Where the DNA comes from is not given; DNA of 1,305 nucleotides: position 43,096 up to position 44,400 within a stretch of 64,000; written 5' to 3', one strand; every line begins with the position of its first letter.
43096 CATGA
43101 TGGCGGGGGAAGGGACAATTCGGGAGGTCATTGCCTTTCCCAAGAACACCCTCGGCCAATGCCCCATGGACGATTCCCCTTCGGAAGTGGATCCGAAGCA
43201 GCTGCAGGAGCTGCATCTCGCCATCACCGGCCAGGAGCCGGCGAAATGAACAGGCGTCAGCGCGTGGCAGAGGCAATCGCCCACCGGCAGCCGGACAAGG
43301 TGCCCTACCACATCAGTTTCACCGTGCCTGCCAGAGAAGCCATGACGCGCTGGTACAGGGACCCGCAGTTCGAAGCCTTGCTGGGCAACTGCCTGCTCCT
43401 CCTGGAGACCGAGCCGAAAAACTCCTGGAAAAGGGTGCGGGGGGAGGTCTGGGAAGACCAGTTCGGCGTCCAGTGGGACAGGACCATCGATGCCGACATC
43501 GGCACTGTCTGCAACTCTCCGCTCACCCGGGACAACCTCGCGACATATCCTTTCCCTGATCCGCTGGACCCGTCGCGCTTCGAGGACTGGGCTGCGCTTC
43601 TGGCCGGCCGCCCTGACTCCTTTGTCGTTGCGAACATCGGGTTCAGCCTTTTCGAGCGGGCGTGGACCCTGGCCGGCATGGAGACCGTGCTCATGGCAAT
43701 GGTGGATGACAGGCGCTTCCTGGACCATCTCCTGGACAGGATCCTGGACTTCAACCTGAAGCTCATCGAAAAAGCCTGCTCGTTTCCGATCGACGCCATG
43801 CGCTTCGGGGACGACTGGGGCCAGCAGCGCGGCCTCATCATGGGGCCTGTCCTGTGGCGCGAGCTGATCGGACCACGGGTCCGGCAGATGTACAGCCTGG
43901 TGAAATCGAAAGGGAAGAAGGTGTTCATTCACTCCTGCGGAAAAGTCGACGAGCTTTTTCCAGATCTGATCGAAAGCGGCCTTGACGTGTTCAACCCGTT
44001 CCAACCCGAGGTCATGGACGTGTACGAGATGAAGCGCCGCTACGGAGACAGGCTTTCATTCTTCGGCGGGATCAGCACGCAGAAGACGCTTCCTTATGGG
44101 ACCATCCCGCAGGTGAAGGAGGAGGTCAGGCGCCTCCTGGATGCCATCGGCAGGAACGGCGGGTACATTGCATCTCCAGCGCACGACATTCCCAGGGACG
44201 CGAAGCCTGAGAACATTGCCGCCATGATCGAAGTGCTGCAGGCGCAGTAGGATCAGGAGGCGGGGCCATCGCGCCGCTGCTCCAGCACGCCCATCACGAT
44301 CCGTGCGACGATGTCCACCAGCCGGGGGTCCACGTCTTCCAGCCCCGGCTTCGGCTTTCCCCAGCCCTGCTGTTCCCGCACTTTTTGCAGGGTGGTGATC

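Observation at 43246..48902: DeoR-regulated methylthio-sugar module (mtnA plus a class II aldolase) interleaved with two URO-D/MtaA-like methyltransferase paralogs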

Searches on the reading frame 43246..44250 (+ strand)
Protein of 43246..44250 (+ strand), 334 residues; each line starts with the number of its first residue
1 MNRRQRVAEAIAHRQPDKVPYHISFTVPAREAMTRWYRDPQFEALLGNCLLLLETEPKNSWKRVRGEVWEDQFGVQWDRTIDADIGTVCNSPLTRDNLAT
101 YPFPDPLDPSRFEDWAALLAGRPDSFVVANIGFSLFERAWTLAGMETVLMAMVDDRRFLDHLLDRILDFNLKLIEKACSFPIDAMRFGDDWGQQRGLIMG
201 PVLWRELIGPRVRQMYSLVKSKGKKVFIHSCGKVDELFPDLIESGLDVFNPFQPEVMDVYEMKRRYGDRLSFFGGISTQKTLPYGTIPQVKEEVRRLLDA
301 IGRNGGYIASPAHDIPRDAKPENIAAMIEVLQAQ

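Call 3: search_protein_families(library=pfam, proteins=[window:43246-44250:+])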
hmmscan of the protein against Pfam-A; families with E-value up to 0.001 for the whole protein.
window:43246-44250:+ (334 aa): 1 family
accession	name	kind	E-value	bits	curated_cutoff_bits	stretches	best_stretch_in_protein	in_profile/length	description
PF01208.23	URO-D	-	3.6e-22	79.3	23.9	1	144-332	161-344/346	Uroporphyrinogen decarboxylase (URO-D)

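Call 4: search_protein_families(library=ncbifam, proteins=[window:43246-44250:+])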
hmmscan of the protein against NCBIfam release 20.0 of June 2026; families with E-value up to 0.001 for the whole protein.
window:43246-44250:+ (334 aa): 4 families
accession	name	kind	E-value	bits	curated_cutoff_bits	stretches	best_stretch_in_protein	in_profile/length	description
TIGR01463.1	mtaA_cmuA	subfamily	8.1e-17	61.5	235.4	1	136-330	148-334/340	MtaA/CmuA family methyltransferase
NF004889.0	PRK06252.1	subfamily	2.8e-16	59.5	244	1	139-331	152-333/340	methylcobalamin:coenzyme M methyltransferase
NF040654.1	MtaA_Meth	equivalog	1.2e-12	47.4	400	1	139-329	150-330/337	methylcobamide:CoM methyltransferase MtaA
TIGR01464.1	hemE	equivalog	0.00021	20.4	302.95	1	151-332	163-337/338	uroporphyrinogen decarboxylase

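Call 6: find_homologous_proteins(query=window:43246-44250:+)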
Query window:43246-44250:+ (334 aa): 6455 proteins with E <= 0.001 among 8000 candidates; the best 120 are listed.
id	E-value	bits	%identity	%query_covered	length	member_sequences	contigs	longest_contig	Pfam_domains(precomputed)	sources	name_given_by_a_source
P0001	3.2e-229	778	100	100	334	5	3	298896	PF01208.24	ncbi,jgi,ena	ncbi:MAG: uroporphyrinogen decarboxylase family protein [Spirochaetia bacterium]|jgi:uroporphyrinoge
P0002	2.6e-206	702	89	100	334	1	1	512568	PF01208.24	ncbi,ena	-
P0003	1.2e-201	687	87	100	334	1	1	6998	PF01208.24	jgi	jgi:uroporphyrinogen decarboxylase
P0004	2.6e-198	676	85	100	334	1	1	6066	PF01208.24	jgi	-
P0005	2.7e-198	676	86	100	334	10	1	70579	PF01208.24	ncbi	ncbi:MAG: uroporphyrinogen decarboxylase family protein [Spirochaetia bacterium]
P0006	5.6e-198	675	86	100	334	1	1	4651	PF01208.24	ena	-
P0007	7.9e-197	671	84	100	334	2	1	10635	PF01208.24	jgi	-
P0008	2.8e-194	663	85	100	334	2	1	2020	PF01208.24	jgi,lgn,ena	-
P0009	2.0e-193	660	83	100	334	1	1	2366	PF01208.24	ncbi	-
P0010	3.3e-193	659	83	100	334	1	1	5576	PF01208.24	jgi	jgi:uroporphyrinogen decarboxylase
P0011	6.2e-193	658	83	100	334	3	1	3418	PF01208.24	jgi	jgi:uroporphyrinogen decarboxylase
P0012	1.1e-192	657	82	100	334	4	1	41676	PF01208.24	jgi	jgi:uroporphyrinogen decarboxylase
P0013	2.7e-192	656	82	100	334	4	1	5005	PF01208.24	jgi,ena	-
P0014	2.6e-191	653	83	100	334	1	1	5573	PF01208.24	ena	-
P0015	3.2e-189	646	82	98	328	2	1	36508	PF01208.24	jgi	jgi:uroporphyrinogen decarboxylase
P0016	2.5e-183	627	79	100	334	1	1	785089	PF01208.24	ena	-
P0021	3.2e-175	600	75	100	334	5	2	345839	PF01208.24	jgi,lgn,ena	-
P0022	3.4e-173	593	74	100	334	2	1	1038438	PF01208.24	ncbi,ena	-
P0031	1.1e-163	562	71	100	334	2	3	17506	PF01208.24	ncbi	ncbi:MAG: uroporphyrinogen decarboxylase family protein [Spirochaetia bacterium]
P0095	8.0e-151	520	64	100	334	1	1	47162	PF01208.24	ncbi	-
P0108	4.1e-150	518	66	100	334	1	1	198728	PF01208.24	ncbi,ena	-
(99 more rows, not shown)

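Call 9: search_solved_structures(query=window:43246-44250:+, max_evalue=0.01, show_alignments=2)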
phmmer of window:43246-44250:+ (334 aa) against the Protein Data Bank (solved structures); distinct sequences matched with E-value up to 0.01: 2.
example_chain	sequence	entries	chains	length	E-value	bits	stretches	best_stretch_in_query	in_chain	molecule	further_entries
3cyv_A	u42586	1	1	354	0.00053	22.2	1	237-331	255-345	Uroporphyrinogen decarboxylase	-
4ay7_A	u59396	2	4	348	0.0016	20.7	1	198-326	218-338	METHYLCOBALAMIN: COENZYME M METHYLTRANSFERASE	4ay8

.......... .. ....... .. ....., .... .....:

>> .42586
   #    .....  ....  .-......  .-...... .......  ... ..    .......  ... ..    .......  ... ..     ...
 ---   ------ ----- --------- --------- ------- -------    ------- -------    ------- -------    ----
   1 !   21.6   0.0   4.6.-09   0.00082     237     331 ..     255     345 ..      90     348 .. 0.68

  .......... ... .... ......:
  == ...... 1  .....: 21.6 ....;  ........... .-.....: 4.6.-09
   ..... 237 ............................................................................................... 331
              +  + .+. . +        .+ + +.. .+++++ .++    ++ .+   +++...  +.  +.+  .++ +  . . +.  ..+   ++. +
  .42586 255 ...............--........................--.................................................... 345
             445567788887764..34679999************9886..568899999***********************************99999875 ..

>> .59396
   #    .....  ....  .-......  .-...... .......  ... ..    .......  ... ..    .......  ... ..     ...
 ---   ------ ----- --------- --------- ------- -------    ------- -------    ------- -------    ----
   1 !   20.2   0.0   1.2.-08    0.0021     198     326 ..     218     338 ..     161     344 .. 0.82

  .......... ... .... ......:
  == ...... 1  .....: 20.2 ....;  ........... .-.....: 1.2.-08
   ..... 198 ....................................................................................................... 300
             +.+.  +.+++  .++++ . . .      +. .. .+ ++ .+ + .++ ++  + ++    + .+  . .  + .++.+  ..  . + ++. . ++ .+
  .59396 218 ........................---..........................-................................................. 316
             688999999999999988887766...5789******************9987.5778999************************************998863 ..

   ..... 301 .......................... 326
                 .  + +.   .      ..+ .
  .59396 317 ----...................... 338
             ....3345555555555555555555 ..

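Call 11: find_related_loci(query=A2, collection=genome_contigs, flank=10000)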
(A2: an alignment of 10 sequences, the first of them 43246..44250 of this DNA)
Query A2 (334 aa) in genome_contigs; peptide patterns used: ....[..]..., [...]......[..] (x = any residue, [..] = any of these).
390 stretches matched a pattern; 350 encode a relative of the query (tblastn E <= 1e-3); the best 80 are kept; 80 distinct loci.
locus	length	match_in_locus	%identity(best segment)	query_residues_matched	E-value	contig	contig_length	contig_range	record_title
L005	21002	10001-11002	89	1-334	0e+0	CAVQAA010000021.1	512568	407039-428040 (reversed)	MAG: uncultured Spirochaetota bacterium isolate MFD03726.bin.2.143 genome assembly, contig: contig_61672, whole genome s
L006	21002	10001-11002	85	1-334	0e+0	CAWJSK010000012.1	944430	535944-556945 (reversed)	MAG: uncultured Spirochaetota bacterium isolate MFD01231.bin.2.51 genome assembly, contig: contig_5905, whole genome sho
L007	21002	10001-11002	83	1-334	0e+0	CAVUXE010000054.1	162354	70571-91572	MAG: uncultured Spirochaetota bacterium isolate MFD04492.bin.2.86 genome assembly, contig: contig_36233, whole genome sh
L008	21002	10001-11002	78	1-334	0e+0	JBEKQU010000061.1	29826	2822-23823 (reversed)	MAG: Spirochaetia bacterium isolate SPRUCE 495 SPRUCE_495_61, whole genome shotgun sequence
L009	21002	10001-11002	75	1-334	1e-176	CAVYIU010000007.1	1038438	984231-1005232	MAG: uncultured Spirochaetota bacterium isolate MFD01476.bin.2.126 genome assembly, contig: contig_19416, whole genome s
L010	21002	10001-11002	74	1-334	2e-176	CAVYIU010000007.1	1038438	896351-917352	MAG: uncultured Spirochaetota bacterium isolate MFD01476.bin.2.126 genome assembly, contig: contig_19416, whole genome s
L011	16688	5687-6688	71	1-334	1e-165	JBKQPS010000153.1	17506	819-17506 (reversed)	MAG: Spirochaetia bacterium isolate MGr1A1B1C__bin_146 MGr1A1B1C_000000142767, whole genome shotgun sequence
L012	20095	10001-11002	71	1-334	5e-165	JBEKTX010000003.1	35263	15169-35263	MAG: Spirochaetia bacterium isolate SPRUCE 568 SPRUCE_568_3, whole genome shotgun sequence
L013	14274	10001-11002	69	1-334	8e-165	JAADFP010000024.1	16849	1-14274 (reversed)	MAG: Caldisericota bacterium isolate M_MaxBin.041 contig-127_14053, whole genome shotgun sequence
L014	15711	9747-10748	73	1-334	5e-164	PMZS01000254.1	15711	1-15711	MAG: Spirochaetaceae bacterium isolate fen_1364 73.20110800_E3D.78_contig_10522, whole genome shotgun sequence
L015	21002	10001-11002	71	1-334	1e-163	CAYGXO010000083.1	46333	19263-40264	MAG TPA_asm: uncultured Spirochaetaceae bacterium isolate ERP119294_co2_1 genome assembly, contig: k141_2637051, whole g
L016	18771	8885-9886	67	1-334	1e-158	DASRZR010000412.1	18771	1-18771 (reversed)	MAG TPA_asm: Spirochaetia bacterium isolate SMAG_U14748 k141_2652661, whole genome shotgun sequence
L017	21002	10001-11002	65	1-334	4e-156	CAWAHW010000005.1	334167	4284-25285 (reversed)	MAG: uncultured Spirochaetota bacterium isolate MFD01476.bin.1.137 genome assembly, contig: contig_19346, whole genome s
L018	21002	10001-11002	64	1-334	7e-154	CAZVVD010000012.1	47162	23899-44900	MAG TPA_asm: uncultured Verrucomicrobiota bacterium isolate SRP192927_co5_128 genome assembly, contig: NODE_565_length_4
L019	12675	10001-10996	65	1-332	2e-153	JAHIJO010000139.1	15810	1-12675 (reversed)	MAG: Verrucomicrobia bacterium isolate KR13_Ju.mb.40 KR13_Ju.mb.40_k141_163077, whole genome shotgun sequence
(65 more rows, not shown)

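Call 16: find_encoding_contigs(protein=P0108, flank=10000, max_places=3)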
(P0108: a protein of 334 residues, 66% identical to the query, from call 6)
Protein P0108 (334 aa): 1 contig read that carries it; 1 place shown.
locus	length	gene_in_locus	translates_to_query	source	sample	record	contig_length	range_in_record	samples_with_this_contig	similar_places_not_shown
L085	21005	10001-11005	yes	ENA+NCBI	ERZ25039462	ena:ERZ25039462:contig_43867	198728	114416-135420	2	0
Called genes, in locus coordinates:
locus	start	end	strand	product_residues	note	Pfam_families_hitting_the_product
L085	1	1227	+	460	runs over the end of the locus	PF00370:FGGY_N, PF02782:FGGY_C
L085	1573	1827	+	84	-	-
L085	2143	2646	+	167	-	PF13407:Peripla_BP_4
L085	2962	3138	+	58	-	-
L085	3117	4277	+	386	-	PF00005:ABC_tran (weak), PF13304:AAA_21 (faint), PF00005:ABC_tran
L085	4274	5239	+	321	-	PF02653:BPD_transp_2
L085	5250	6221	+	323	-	PF02653:BPD_transp_2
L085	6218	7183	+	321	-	PF01261:AP_endonuc_2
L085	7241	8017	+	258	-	PF01047:MarR (weak), PF08220:HTH_DeoR, PF08279:HTH_11 (weak), PF12802:MarR_2 (weak), PF13412:HTH_24 (weak), PF25213:HVO_A0261_N (weak), PF00392:GntR (weak), PF00455:DeoRC, +2 more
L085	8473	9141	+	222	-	-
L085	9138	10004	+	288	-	PF01116:F_bP_aldolase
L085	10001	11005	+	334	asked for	PF01208:URO-D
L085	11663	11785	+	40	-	-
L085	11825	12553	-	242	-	PF00144:Beta-lactamase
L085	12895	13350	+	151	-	-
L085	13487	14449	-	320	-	PF01208:URO-D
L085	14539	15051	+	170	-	PF00753:Lactamase_B, PF12706:Lactamase_B_2 (faint)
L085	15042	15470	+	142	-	-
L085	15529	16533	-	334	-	PF13607:Succ_CoA_lig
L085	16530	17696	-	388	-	PF13549:ATP-grasp_5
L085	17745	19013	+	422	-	PF00365:PFK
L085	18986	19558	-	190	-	PF14512:TM1586_NiRdase (weak), PF00881:Nitroreductase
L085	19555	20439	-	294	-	PF00037:Fer4 (faint), PF13187:Fer4_9 (weak), PF13237:Fer4_10 (faint)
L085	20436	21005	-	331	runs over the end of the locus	PF02163:Peptidase_M50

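Call 21: find_encoding_contigs(protein=P0002, flank=10000, max_places=2)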
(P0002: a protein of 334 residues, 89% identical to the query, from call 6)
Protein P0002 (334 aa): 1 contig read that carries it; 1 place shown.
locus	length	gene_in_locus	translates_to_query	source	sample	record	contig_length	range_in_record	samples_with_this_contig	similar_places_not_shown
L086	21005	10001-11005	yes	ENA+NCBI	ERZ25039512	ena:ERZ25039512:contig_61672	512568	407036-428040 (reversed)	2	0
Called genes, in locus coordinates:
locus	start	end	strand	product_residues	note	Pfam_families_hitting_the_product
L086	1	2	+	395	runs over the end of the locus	PF00999:Na_H_Exchanger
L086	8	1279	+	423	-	PF02040:ArsB, PF03600:CitMHS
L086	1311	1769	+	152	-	PF00582:Usp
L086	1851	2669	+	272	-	PF01738:DLH, PF12146:Hydrolase_4 (faint), PF00326:Peptidase_S9 (faint)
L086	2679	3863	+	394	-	PF04055:Radical_SAM, PF13186:SPASM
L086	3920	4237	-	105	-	PF17929:TetR_C_34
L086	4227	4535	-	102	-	PF00440:TetR_N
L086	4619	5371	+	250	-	PF00106:adh_short, PF08659:KR, PF13460:NAD_binding_10, PF13561:adh_short_C2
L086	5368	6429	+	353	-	-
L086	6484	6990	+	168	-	-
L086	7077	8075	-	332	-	-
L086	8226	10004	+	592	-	PF01336:tRNA_anti-codon, PF00152:tRNA-synt_2, PF02938:GAD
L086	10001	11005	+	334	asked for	PF01208:URO-D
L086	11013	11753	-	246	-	PF00596:Aldolase_II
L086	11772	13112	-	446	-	PF01554:MatE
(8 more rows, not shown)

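Call 22: find_encoding_contigs(protein=P0016, flank=10000, max_places=2)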
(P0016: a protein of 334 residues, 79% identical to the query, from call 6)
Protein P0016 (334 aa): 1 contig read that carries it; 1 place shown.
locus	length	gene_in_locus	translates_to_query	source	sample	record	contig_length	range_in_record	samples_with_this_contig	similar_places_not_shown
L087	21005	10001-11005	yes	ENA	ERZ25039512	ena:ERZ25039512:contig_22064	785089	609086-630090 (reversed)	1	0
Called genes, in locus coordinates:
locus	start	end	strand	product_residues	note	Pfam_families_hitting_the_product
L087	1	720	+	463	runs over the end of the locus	PF01590:GAF, PF13185:GAF_2, PF13492:GAF_3, PF00512:HisKA, PF02518:HATPase_c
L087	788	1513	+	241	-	PF10029:DUF2271 (weak)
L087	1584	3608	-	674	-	PF02449:Glyco_hydro_42, PF08532:Glyco_hydro_42M, PF08533:Glyco_hydro_42C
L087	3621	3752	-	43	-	-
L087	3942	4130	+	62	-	-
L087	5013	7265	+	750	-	PF00141:peroxidase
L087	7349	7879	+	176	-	PF00210:Ferritin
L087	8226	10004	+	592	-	PF01336:tRNA_anti-codon, PF00152:tRNA-synt_2, PF02938:GAD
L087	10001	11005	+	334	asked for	PF01208:URO-D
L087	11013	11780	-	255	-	PF00596:Aldolase_II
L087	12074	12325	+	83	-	-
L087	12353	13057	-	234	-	PF00440:TetR_N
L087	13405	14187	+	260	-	PF08220:HTH_DeoR, PF08279:HTH_11 (weak), PF00455:DeoRC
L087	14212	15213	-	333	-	PF00356:LacI, PF00532:Peripla_BP_1, PF13407:Peripla_BP_4, PF13377:Peripla_BP_3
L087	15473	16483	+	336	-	PF13407:Peripla_BP_4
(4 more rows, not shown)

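Call 23: find_encoding_contigs(protein=P0022, flank=10000, max_places=2)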
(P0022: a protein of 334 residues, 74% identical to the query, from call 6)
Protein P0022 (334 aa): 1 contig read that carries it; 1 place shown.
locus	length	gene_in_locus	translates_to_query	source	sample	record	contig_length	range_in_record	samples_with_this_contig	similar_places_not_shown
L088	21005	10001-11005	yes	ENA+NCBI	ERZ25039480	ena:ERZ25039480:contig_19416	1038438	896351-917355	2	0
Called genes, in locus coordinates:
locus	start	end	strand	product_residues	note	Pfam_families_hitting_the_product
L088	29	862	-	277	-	PF01208:URO-D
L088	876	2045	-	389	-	PF01208:URO-D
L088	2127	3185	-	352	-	PF01208:URO-D (faint)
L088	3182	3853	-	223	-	PF01208:URO-D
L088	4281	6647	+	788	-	PF00165:HTH_AraC (faint), PF12833:HTH_18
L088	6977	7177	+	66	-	PF00076:RRM_1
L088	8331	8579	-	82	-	-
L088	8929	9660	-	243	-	PF02720:DUF222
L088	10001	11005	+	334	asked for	PF01208:URO-D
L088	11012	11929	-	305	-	PF01261:AP_endonuc_2 (weak)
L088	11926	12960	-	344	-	PF08240:ADH_N, PF16912:Glu_dehyd_C (weak), PF00107:ADH_zinc_N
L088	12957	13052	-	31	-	-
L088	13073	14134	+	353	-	PF08240:ADH_N, PF16912:Glu_dehyd_C (weak), PF00107:ADH_zinc_N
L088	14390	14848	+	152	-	PF00834:Ribul_P_3_epim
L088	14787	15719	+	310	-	PF08220:HTH_DeoR, PF00455:DeoRC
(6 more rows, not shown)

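Call 35: find_encoding_contigs(protein=P0031, flank=10000, max_places=3)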
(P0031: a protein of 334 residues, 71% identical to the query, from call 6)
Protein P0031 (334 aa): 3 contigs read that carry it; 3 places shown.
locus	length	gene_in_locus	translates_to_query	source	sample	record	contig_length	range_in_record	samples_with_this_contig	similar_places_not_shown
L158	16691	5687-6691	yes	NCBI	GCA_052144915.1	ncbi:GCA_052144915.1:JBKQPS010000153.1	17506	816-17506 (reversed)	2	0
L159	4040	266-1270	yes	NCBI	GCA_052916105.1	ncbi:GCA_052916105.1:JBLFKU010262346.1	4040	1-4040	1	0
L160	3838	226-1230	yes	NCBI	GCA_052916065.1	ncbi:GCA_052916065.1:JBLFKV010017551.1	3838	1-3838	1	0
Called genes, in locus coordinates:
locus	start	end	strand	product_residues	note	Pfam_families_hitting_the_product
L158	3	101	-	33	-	?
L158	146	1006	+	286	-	PF03051:Peptidase_C1_2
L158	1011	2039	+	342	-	PF08240:ADH_N, PF16912:Glu_dehyd_C (weak), PF00107:ADH_zinc_N, PF13602:ADH_zinc_N_2 (weak)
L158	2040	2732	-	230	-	PF01177:Asp_Glu_race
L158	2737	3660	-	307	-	PF01208:URO-D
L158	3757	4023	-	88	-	PF01569:PAP2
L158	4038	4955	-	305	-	PF07885:Ion_trans_2, PF17655:IRK_C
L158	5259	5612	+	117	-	PF13560:HTH_31, PF01381:HTH_3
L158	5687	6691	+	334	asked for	PF01208:URO-D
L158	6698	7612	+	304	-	PF01612:DNA_pol_A_exo1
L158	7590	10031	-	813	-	PF02463:SMC_N, PF13304:AAA_21 (faint), PF13476:AAA_23, PF13514:AAA_27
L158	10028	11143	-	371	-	PF00149:Metallophos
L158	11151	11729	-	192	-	PF00254:FKBP_C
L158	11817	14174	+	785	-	PF19864:Radical_SAM_N2, PF04055:Radical_SAM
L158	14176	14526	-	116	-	PF00085:Thioredoxin, PF13098:Thioredoxin_2, PF13905:Thioredoxin_8 (faint)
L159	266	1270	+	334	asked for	PF01208:URO-D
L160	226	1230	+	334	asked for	PF01208:URO-D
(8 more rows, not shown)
